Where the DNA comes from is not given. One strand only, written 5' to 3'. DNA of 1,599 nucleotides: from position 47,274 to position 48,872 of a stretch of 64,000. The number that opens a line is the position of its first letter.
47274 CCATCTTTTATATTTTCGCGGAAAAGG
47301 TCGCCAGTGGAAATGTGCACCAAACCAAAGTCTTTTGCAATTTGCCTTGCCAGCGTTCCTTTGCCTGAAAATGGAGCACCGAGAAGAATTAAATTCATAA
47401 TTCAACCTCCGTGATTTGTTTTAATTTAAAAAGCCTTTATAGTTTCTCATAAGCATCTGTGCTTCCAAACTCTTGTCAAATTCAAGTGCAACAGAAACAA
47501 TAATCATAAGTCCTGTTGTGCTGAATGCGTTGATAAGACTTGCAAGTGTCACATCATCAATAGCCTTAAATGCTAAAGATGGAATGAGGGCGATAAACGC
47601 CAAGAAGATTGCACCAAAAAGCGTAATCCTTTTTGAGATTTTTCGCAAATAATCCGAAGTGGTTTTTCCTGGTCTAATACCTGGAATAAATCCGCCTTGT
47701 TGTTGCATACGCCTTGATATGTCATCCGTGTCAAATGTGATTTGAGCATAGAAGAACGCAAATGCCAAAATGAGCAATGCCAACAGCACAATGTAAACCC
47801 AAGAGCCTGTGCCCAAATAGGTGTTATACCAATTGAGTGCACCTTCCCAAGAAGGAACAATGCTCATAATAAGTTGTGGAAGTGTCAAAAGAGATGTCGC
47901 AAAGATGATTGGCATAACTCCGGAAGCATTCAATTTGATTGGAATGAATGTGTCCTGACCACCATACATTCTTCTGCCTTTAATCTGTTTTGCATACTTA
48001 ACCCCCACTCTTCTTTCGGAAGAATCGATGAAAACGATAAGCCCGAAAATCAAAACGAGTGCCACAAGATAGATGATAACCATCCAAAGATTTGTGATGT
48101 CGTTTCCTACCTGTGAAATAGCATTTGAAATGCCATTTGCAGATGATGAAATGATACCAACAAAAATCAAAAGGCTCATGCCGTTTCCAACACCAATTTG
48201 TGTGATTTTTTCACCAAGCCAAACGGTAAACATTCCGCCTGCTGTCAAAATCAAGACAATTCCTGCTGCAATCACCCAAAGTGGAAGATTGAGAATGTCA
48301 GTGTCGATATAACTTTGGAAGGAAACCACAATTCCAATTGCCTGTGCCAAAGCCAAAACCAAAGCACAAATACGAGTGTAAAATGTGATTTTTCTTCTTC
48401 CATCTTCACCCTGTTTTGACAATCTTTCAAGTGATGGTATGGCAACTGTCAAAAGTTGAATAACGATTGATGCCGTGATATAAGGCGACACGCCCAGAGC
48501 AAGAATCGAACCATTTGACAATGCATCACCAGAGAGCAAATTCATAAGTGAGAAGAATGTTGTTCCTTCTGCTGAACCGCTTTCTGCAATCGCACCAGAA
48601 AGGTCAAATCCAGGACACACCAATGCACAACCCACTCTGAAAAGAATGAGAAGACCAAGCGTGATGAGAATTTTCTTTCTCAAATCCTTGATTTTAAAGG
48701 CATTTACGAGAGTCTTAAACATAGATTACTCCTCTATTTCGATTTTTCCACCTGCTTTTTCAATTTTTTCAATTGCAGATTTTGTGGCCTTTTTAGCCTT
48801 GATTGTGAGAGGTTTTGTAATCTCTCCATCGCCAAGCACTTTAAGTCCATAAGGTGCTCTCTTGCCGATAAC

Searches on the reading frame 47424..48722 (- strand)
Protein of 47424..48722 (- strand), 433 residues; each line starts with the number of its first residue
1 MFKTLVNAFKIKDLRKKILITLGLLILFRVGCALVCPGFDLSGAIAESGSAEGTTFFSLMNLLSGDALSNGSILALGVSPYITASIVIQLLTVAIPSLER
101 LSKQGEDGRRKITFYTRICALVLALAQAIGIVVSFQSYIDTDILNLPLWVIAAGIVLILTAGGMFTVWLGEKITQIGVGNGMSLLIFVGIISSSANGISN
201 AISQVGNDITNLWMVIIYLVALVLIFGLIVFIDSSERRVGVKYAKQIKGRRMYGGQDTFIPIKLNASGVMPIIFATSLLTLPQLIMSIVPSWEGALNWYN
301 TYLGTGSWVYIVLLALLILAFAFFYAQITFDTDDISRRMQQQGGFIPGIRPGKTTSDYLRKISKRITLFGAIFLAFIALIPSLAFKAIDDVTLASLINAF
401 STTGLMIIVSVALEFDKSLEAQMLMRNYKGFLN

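Call 45: search_protein_families(library=pfam, proteins=[window:47424-48722:-], max_evalue=0.00001)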
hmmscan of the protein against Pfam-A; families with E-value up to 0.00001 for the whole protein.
window:47424-48722:- (433 aa): 1 family
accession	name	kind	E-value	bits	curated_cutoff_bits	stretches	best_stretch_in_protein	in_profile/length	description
PF00344.25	SecY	-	1.3e-101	340.5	32.2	1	72-415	1-305/306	SecY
